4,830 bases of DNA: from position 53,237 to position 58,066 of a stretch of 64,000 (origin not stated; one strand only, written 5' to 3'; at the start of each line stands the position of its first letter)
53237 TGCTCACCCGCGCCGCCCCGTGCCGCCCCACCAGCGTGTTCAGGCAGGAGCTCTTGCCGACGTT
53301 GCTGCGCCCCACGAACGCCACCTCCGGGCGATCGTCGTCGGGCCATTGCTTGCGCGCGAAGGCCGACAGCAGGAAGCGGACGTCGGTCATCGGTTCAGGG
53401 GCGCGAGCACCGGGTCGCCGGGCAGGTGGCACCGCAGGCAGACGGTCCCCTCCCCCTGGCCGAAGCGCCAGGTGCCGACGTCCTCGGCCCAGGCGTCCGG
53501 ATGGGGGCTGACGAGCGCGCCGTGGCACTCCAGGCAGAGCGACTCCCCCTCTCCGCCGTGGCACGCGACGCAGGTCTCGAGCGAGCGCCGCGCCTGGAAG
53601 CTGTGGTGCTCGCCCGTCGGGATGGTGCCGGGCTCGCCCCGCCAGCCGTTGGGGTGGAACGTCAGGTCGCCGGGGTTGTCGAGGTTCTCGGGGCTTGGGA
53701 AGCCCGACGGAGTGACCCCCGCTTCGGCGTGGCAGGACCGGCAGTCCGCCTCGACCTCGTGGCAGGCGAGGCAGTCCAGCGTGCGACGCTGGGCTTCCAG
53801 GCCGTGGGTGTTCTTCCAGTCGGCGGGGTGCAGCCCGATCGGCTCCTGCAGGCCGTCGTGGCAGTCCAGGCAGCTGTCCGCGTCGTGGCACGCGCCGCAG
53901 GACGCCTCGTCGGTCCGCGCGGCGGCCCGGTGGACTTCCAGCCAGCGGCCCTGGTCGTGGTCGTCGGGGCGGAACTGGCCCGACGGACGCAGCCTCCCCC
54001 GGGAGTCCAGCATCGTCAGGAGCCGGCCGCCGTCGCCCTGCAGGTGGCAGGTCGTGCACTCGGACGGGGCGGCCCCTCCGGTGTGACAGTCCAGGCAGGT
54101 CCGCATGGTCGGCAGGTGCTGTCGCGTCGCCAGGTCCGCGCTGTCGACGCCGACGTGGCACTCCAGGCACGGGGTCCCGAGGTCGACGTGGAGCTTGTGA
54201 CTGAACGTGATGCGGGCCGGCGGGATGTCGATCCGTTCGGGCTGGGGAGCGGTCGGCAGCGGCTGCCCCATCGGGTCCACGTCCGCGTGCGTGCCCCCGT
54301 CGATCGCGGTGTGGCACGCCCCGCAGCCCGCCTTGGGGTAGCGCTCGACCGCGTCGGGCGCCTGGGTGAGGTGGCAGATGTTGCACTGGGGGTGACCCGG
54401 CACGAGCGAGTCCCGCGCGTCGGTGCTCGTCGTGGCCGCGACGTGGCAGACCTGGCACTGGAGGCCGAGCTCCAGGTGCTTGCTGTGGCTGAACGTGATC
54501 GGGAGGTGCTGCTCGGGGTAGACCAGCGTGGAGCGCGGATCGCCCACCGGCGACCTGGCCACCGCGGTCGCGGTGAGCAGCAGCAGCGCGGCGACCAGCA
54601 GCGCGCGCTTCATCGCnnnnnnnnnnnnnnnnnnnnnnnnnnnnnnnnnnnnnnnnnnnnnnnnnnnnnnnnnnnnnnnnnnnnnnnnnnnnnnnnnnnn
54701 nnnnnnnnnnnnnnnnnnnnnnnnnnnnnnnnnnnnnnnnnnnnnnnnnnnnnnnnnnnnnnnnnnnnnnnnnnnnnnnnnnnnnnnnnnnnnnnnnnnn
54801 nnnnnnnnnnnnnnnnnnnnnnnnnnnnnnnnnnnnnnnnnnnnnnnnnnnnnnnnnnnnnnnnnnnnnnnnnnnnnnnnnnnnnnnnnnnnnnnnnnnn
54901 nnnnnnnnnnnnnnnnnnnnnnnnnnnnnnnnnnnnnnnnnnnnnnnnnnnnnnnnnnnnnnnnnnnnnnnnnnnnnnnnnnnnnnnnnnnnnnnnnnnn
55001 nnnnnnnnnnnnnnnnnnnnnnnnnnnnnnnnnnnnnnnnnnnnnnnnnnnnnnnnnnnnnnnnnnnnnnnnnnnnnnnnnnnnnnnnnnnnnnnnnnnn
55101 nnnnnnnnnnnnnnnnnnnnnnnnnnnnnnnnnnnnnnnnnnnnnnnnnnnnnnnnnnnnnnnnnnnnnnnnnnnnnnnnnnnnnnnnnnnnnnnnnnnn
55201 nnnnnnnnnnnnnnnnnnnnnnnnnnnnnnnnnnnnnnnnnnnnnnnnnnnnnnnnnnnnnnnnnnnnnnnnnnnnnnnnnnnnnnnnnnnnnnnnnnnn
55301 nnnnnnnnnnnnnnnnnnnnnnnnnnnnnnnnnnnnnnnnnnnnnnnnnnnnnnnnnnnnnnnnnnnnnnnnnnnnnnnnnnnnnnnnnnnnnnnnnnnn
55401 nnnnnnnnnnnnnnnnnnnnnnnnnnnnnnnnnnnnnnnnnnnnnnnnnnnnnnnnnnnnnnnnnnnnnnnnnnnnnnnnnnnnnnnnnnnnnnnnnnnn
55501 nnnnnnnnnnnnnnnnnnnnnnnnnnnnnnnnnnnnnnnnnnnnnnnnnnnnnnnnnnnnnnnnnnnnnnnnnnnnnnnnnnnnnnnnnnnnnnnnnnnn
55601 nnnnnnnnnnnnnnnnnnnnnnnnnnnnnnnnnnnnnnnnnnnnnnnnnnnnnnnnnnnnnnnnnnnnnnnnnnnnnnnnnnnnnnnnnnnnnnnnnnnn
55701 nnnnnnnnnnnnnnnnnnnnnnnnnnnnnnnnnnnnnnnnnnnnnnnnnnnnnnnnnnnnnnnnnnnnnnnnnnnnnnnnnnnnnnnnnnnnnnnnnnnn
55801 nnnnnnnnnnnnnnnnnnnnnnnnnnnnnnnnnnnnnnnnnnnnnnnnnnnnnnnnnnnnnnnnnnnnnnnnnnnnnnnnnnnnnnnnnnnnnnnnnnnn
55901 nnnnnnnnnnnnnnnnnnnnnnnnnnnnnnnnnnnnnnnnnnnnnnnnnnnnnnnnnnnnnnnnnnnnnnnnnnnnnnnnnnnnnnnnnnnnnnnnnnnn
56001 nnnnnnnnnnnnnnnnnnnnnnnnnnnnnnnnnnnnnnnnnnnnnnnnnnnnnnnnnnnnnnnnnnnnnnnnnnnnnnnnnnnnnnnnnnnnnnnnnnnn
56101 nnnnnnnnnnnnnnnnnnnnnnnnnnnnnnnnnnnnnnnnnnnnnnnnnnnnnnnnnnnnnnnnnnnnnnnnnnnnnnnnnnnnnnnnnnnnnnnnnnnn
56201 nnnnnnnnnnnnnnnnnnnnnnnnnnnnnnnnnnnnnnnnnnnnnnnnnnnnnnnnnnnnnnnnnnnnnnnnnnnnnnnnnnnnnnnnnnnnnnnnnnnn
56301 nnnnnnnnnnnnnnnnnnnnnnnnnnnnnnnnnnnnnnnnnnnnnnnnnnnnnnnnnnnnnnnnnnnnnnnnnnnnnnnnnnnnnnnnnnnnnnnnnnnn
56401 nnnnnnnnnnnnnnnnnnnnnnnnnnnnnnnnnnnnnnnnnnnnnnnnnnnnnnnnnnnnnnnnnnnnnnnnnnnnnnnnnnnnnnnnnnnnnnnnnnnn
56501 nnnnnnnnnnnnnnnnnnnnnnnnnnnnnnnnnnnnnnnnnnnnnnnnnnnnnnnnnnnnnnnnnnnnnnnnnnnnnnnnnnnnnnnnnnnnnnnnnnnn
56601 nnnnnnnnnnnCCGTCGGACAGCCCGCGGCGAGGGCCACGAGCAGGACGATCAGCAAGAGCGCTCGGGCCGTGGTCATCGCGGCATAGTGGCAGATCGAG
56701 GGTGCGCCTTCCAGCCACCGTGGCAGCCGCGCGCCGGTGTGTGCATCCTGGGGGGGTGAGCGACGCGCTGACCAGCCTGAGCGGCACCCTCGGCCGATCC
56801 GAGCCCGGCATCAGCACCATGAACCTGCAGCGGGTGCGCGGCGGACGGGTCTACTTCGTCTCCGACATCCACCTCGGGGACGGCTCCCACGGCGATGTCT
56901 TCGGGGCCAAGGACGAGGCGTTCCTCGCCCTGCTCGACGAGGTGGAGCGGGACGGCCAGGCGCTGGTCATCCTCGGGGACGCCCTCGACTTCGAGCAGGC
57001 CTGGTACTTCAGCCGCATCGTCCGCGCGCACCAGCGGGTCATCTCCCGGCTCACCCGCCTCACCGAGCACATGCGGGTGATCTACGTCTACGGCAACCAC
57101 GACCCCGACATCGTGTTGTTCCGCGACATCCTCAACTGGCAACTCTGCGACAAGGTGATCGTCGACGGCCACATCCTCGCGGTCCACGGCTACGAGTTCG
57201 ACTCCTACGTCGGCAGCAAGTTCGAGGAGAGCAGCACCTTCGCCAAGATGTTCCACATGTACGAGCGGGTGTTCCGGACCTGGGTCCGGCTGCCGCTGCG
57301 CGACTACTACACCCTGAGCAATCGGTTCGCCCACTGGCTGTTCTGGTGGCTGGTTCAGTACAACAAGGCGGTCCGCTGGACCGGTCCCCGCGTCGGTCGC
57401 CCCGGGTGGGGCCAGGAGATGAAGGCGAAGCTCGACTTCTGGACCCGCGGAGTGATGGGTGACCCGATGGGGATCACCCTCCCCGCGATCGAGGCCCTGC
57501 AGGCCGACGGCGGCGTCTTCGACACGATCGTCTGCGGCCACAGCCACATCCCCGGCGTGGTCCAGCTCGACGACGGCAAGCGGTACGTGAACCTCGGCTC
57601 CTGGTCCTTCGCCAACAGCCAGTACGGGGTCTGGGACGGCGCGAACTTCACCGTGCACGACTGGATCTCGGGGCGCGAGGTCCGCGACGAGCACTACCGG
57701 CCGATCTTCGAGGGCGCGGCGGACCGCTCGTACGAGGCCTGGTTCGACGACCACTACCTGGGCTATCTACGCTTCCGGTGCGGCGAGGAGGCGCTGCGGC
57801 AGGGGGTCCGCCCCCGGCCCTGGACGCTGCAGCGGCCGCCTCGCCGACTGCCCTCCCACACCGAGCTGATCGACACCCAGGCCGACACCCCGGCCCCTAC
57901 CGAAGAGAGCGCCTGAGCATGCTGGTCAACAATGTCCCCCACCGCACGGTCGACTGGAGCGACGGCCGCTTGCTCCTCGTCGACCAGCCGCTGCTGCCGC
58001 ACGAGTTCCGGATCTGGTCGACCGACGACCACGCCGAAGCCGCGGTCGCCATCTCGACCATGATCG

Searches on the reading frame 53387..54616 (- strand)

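Call 11: search_protein_families(library=pfam, proteins=[window:53387-54616:-], max_evalue=0.001)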
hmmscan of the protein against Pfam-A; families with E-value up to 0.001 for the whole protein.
window:53387-54616:- (409 aa): 2 families
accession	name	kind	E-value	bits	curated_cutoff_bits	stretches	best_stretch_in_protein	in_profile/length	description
PF14522.11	Cytochrome_C7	-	3e-18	65.8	24.8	2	41-103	2-67/67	Cytochrome c7 and related cytochrome c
PF14537.11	Cytochrom_c3_2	-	1.7e-06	28.8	25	0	77-154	8-78/79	Cytochrome c3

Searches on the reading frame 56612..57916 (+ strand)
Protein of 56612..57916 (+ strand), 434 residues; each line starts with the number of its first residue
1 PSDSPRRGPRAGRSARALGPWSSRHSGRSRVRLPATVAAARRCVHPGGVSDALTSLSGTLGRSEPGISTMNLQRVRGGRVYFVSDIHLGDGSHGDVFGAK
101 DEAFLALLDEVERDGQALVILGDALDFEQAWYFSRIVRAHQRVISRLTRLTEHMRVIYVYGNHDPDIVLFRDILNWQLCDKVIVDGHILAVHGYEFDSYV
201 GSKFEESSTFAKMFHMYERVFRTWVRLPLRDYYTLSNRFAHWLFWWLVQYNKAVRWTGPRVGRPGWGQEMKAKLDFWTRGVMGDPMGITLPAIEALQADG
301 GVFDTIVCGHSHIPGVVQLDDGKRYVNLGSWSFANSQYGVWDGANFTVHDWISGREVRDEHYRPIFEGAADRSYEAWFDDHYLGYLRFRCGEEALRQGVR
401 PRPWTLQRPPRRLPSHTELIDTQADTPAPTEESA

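Call 11: search_protein_families(library=pfam, proteins=[window:56612-57916:+], max_evalue=0.001)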
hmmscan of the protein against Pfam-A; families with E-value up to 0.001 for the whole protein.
window:56612-57916:+ (434 aa): 2 families
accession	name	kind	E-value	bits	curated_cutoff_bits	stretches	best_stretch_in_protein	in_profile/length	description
PF00149.33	Metallophos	-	3.3e-08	34.6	21.5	1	79-314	2-191/191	Calcineurin-like phosphoesterase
PF12850.12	Metallophos_2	-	5.9e-07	30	27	0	299-334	104-138/154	Calcineurin-like phosphoesterase superfamily domain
